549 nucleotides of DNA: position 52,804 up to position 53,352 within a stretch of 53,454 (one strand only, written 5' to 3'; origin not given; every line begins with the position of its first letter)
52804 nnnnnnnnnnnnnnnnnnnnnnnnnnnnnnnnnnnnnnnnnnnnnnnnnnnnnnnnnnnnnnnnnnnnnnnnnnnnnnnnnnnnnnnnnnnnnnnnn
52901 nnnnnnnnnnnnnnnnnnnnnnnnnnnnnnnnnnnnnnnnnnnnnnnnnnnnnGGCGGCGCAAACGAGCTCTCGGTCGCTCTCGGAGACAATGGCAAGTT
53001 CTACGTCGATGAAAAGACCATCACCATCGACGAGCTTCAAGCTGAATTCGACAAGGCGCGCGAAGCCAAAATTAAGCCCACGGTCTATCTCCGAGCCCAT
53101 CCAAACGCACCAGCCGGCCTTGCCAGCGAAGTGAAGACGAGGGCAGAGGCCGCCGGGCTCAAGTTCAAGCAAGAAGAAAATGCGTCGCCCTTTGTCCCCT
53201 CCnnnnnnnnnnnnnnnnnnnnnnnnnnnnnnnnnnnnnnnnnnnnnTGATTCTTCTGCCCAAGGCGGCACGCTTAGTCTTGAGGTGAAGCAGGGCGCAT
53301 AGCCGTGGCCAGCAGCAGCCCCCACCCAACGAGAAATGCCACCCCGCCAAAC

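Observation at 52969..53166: Secretin carries a C-terminal ExbD/TolR-like periplasmic domain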

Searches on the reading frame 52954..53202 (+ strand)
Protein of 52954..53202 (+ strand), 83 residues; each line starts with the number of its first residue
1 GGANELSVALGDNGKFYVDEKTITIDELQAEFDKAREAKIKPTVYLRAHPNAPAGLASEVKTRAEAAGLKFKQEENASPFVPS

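Call 26: find_homologous_proteins(query=A2, max_evalue=0.01)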
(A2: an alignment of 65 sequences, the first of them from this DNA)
Query A2 (65 sequences) (83 aa, profile of the alignment): 3 proteins with E <= 0.01 among 687 candidates.
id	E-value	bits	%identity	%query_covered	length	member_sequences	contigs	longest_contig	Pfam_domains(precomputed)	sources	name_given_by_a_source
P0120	7.8e-26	108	35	99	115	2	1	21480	-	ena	-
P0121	4.8e-20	89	33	92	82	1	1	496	-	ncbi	-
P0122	1.5e-7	49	29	73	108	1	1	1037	-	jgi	-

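Call 33: search_protein_representatives(alignment_id=A2)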
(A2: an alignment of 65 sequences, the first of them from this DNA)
Query: 65 sequences, 82 profile positions. Proteins with E-value up to 0.001 (for the whole library): 193; up to 1e-10: 60; up to 1e-30: 0. The best 150 are listed.
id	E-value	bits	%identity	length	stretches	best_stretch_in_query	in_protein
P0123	9.2e-30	118.6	-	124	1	2-82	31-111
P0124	1.8e-28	114.4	-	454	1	1-81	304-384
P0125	2.4e-28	114.1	-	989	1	2-82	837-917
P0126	4.0e-28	113.3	-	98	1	2-82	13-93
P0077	1.1e-27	111.9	-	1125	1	1-81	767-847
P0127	2.6e-27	110.7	-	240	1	1-82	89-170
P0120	2.5e-26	107.6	-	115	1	2-82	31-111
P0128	4.1e-26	106.9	-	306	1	2-81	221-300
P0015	7.3e-26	106.1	-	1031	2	1-82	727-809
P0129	1.0e-25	105.6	-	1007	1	2-82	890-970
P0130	4.3e-25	103.6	-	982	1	2-82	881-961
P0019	5.1e-25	103.4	-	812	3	1-82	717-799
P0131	4.7e-24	100.3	-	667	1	2-81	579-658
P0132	2.4e-23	98.0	-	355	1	2-82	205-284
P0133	3.6e-23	97.4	-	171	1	2-82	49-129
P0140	1.5e-21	92.3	-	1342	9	8-63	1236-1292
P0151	3.3e-19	84.7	-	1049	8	7-71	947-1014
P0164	3.2e-16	75.2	-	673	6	13-81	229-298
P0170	9.7e-12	60.8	-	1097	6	9-68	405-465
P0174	7.8e-11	57.9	-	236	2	8-72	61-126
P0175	1.1e-10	57.4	-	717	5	4-67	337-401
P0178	2.8e-10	56.1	-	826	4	3-74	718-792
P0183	6.5e-09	51.8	-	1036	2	23-78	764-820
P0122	4.8e-08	49.0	-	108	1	22-82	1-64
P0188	1.4e-07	47.5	-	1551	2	16-69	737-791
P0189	1.7e-07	47.2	-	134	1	3-69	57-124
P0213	8.8e-06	41.7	-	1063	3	11-68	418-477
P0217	1.7e-05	40.8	-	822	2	3-70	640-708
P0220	2.4e-05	40.3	-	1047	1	3-70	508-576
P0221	2.4e-05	40.3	-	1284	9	2-46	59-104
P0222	2.5e-05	40.3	-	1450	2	16-68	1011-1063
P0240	9.3e-05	38.4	-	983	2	12-78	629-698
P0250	1.6e-04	37.7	-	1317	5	9-49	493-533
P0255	1.9e-04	37.4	-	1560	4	42-75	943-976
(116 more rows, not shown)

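Call 34: search_protein_families(library=pfam, proteins=[P0140, P0151, P0164, P0170, P0175, P0178, P0174, P0189, P0183, P0188], max_evalue=0.001)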
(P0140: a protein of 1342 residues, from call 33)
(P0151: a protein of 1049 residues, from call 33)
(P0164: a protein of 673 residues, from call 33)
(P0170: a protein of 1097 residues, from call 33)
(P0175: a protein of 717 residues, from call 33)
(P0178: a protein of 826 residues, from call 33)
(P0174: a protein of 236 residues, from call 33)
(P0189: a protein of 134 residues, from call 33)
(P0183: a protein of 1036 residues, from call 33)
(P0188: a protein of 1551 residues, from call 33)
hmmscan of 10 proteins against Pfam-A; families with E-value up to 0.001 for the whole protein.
P0140 (1342 aa): 3 families
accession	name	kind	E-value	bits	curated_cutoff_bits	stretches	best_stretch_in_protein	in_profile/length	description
PF02472.21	ExbD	-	2.8e-81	270.3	25.4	8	656-732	47-124/128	Biopolymer transport protein ExbD/TolR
PF04773.18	FecR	-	2.5e-08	34.7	24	1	152-249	2-96/97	FecR protein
PF24212.1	DUF7433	-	0.00071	19.6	24.2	0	895-915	15-34/51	Family of unknown function (DUF7433)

P0151 (1049 aa): 1 family
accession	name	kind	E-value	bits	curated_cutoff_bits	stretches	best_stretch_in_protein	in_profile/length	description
PF02472.21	ExbD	-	1.6e-83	277.6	25.4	8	289-372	41-124/128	Biopolymer transport protein ExbD/TolR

P0164 (673 aa): 2 families
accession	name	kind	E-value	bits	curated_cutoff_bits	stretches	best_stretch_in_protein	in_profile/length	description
PF02472.21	ExbD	-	5.1e-48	162.8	25.4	4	119-193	50-123/128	Biopolymer transport protein ExbD/TolR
PF06490.17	FleQ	-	0.00039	21.1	22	0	595-635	52-91/108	Flagellar regulatory protein FleQ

P0170 (1097 aa): 3 families
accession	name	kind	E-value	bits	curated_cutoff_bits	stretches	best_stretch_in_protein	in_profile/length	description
PF02472.21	ExbD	-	4.2e-49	166.3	25.4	5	863-953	38-124/128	Biopolymer transport protein ExbD/TolR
PF04773.18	FecR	-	1.5e-09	38.6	24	1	166-266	2-96/97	FecR protein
PF09967.15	DUF2201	-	1.6e-05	25.5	26.4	0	638-672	13-47/123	VWA-like domain (DUF2201)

P0175 (717 aa): 2 families
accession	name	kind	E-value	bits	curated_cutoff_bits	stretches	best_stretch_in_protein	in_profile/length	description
PF02472.21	ExbD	-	9.1e-57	191.1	25.4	5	257-331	49-123/128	Biopolymer transport protein ExbD/TolR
PF04773.18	FecR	-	0.00041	21.2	24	0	5-76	26-96/97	FecR protein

P0178 (826 aa): 2 families
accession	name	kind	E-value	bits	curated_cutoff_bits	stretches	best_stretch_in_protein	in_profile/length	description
PF02472.21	ExbD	-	3.9e-28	98.5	25.4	3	395-469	49-123/128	Biopolymer transport protein ExbD/TolR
PF04773.18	FecR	-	3.7e-10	40.5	24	1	150-248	2-97/97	FecR protein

P0174 (236 aa): 1 family
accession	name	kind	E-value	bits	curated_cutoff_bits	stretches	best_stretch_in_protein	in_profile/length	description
PF02472.21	ExbD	-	8.7e-16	58.6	25.4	2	13-113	7-109/128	Biopolymer transport protein ExbD/TolR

P0189 (134 aa): 1 family
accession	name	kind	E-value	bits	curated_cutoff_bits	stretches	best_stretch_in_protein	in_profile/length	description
PF02472.21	ExbD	-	1.2e-35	122.9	25.4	1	8-132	3-127/128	Biopolymer transport protein ExbD/TolR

P0183 (1036 aa): 4 families
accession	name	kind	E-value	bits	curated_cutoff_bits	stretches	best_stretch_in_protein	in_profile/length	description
PF03544.19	TonB_C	-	1.1e-41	141.6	24.6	2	649-724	2-79/79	Gram-negative bacterial TonB protein C-terminal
PF05569.17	Peptidase_M56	-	4.6e-27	95.4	31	1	21-290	8-294/296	BlaR1 peptidase M56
PF02472.21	ExbD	-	1e-10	42.2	25.4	1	739-811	48-119/128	Biopolymer transport protein ExbD/TolR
PF06519.16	TolA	-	0.00039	21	25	0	668-711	42-85/96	TolA C-terminal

P0188 (1551 aa): 5 families
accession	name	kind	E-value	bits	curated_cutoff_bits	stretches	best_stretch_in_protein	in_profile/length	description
PF05569.17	Peptidase_M56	-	4.2e-45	154.6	31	1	23-314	7-294/296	BlaR1 peptidase M56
PF00263.26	Secretin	-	1.6e-22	80.3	27.5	1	1370-1540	1-168/169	Bacterial type II and III secretion system protein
PF02472.21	ExbD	-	1.8e-21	77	25.4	2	638-717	48-126/128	Biopolymer transport protein ExbD/TolR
PF03958.22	Secretin_N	-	2.2e-11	44.2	28.2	0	1079-1121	27-69/69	Bacterial type II/III secretion system short domain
PF01435.24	Peptidase_M48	-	2.4e-05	24.7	20.3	1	197-256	48-110/186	Peptidase family M48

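Call 35: search_protein_families(library=pfam, proteins=[P0222, P0255, P0250, P0221, P0220, P0213, P0240, P0217, P0124], max_evalue=0.001)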
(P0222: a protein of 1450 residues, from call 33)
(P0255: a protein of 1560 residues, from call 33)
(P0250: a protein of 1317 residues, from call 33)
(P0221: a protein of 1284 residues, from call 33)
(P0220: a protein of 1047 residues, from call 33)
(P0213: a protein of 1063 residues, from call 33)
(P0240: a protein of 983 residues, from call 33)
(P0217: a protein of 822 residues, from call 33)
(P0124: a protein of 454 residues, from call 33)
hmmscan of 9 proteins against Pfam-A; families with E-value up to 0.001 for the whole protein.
P0222 (1450 aa): 9 families
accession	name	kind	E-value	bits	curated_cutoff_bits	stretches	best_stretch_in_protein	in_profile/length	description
PF12799.13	LRR_4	-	1.5e-39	133.5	27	5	543-586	1-44/44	Leucine Rich repeats (2 copies)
PF05569.17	Peptidase_M56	-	1.4e-33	116.8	31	1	19-314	13-295/296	BlaR1 peptidase M56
PF13855.12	LRR_8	-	1.4e-16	60.4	27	3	655-710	2-61/61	Leucine rich repeat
PF02472.21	ExbD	-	6.1e-14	52.6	25.4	2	1007-1071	61-126/128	Biopolymer transport protein ExbD/TolR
PF14580.12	LRR_9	-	4.2e-08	33.4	30.5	0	624-711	33-126/175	Leucine-rich repeat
PF23952.1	LRR_EndoS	-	2.2e-07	31.5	27.9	0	547-642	27-116/116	Endo-beta-N-acetylglucosaminidase EndoS LRR domain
PF23598.1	LRR_14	-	5.8e-07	29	40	1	613-750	3-147/353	Leucine-rich repeat region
PF23211.1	LRR_LRWD1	-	0.00017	21.8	28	0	695-754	39-98/190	Leucine-rich repeat and WD repeat-containing protein 1, LRR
PF25019.1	LRR_R13L1-DRL21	-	0.00058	20.2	27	0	527-595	56-124/127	R13L1/DRL21 LRRs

P0255 (1560 aa): 4 families
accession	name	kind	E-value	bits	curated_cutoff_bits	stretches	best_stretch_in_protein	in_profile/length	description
PF13458.12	Peripla_BP_6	-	1.7e-192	640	31.7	4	41-372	1-324/343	Periplasmic binding protein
PF13433.12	Peripla_BP_5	-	6.7e-62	210.1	27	4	425-785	2-347/363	Periplasmic binding protein domain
PF01094.35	ANF_receptor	-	6e-52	177.3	25.4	4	448-636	7-198/353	Receptor family ligand binding region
PF02608.20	Bmp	-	0.00015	21.3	24.1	0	951-1009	16-74/301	ABC transporter substrate-binding protein PnrA-like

P0250 (1317 aa): 2 families
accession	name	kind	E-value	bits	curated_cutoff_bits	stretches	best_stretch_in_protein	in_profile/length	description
PF20646.2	Hpf1_C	-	2.9e-59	196.8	25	11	526-560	3-35/35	Hpf1 C-terminal YTTT repeat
PF03242.18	LEA_3a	-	0.0001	23.1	24.7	0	593-668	17-86/98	Late embryogenesis abundant protein (LEA_3a subfamily)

P0221 (1284 aa): 3 families
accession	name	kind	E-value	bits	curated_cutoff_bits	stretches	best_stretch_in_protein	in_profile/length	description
PF03160.20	Calx-beta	-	7.9e-24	84.4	27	0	30-143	10-119/119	Calx-beta domain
PF02018.23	CBM_4_9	-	5.5e-14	53.1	25.9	0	526-591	63-124/136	Carbohydrate binding domain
PF16184.11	Cadherin_3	-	0.00056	20.3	25.5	0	1239-1274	11-48/106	Cadherin-like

P0220 (1047 aa): 4 families
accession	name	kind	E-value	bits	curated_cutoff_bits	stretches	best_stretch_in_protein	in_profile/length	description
PF05569.17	Peptidase_M56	-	5.3e-43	147.7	31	1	22-312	6-294/296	BlaR1 peptidase M56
PF02472.21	ExbD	-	4.1e-15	56.4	25.4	1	504-579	48-123/128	Biopolymer transport protein ExbD/TolR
PF00263.26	Secretin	-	2.1e-11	44.1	27.5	1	889-983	3-119/169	Bacterial type II and III secretion system protein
PF01435.24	Peptidase_M48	-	9.3e-06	26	20.3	1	195-256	48-112/186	Peptidase family M48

P0213 (1063 aa): 4 families
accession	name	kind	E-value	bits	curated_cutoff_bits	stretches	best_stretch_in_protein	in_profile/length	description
PF05569.17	Peptidase_M56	-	1.1e-33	117.2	31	1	19-328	3-294/296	BlaR1 peptidase M56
PF02472.21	ExbD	-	3.5e-21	76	25.4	2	604-671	61-127/128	Biopolymer transport protein ExbD/TolR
PF14258.12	DUF4350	-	0.00036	21.3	30.4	0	611-661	19-65/181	Domain of unknown function (DUF4350)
PF01435.24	Peptidase_M48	-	0.001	19.4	20.3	0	208-270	49-112/186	Peptidase family M48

P0240 (983 aa): 2 families
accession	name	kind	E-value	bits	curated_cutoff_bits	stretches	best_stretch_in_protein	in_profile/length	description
PF05569.17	Peptidase_M56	-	3.8e-11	43.2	31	1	163-252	196-292/296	BlaR1 peptidase M56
PF02472.21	ExbD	-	2.5e-10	40.9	25.4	1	616-694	48-125/128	Biopolymer transport protein ExbD/TolR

P0217 (822 aa): 3 families
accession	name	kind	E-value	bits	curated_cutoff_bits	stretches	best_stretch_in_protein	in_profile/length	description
PF05569.17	Peptidase_M56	-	5.7e-37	127.9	31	1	15-299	3-271/296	BlaR1 peptidase M56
PF13709.12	DUF4159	-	1.5e-25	90.4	25.9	1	412-586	2-178/202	Domain of unknown function (DUF4159)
PF02472.21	ExbD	-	1.7e-11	44.7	25.4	1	634-709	47-121/128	Biopolymer transport protein ExbD/TolR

P0124 (454 aa): 1 family
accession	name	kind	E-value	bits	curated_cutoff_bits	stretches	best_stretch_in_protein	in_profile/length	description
PF00263.26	Secretin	-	4e-41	140.9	27.5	1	89-266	2-169/169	Bacterial type II and III secretion system protein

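Call 49: list_cluster_members(proteins=[P0188, P0220, P0140, P0151, P0183, P0120])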
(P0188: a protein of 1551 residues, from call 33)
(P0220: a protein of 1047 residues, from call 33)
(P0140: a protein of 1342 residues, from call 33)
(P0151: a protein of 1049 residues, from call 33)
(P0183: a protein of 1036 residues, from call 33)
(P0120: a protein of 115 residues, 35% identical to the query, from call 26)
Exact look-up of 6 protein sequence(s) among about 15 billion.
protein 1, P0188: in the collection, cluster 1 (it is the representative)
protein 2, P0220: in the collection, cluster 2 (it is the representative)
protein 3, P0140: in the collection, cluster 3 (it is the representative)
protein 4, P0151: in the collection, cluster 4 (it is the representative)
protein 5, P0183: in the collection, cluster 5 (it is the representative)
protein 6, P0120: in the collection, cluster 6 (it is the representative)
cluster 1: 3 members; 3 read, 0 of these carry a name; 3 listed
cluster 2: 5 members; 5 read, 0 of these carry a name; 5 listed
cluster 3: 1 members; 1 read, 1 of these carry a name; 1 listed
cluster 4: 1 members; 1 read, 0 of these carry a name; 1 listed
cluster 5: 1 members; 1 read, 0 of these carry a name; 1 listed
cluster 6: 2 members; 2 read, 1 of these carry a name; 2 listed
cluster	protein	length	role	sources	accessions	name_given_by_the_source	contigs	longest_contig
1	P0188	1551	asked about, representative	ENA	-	-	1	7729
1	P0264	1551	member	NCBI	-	-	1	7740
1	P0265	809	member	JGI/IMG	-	-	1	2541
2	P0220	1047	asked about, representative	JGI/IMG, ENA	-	-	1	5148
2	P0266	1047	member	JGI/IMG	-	-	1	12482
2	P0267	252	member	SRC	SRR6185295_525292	-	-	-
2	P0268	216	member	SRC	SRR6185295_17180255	-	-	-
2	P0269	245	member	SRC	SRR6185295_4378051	-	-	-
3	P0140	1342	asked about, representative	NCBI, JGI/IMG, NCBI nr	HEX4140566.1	MAG TPA: biopolymer transporter ExbD [Candidatus Methylacidiphilales bacterium] | biopolymer transport protein ExbD | biopolymer transporter ExbD [Candidatus Methylacidiphilales bacterium]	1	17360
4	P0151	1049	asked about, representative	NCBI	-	-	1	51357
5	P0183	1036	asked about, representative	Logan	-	-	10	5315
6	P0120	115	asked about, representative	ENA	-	-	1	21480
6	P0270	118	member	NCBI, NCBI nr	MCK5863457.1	MAG: hypothetical protein KAH38_13285, partial [Candidatus Hydrogenedentes bacterium] | hypothetical protein [Candidatus Hydrogenedentota bacterium]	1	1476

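Call 66: find_encoding_contigs(protein=P0188, flank=4000, max_places=2)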
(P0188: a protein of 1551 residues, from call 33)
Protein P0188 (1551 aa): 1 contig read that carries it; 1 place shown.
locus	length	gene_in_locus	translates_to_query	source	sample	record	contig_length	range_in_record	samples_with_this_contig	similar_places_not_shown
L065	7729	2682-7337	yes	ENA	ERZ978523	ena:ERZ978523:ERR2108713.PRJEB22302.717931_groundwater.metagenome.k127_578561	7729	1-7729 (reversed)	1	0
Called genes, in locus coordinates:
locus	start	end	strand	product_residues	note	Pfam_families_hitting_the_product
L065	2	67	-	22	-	?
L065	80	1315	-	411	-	PF00078:RVT_1, PF08388:GIIM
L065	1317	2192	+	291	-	-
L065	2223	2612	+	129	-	PF03965:Penicillinase_R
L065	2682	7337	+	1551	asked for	PF05569:Peptidase_M56, PF01435:Peptidase_M48 (faint), PF02472:ExbD, PF03958:Secretin_N (faint), PF00263:Secretin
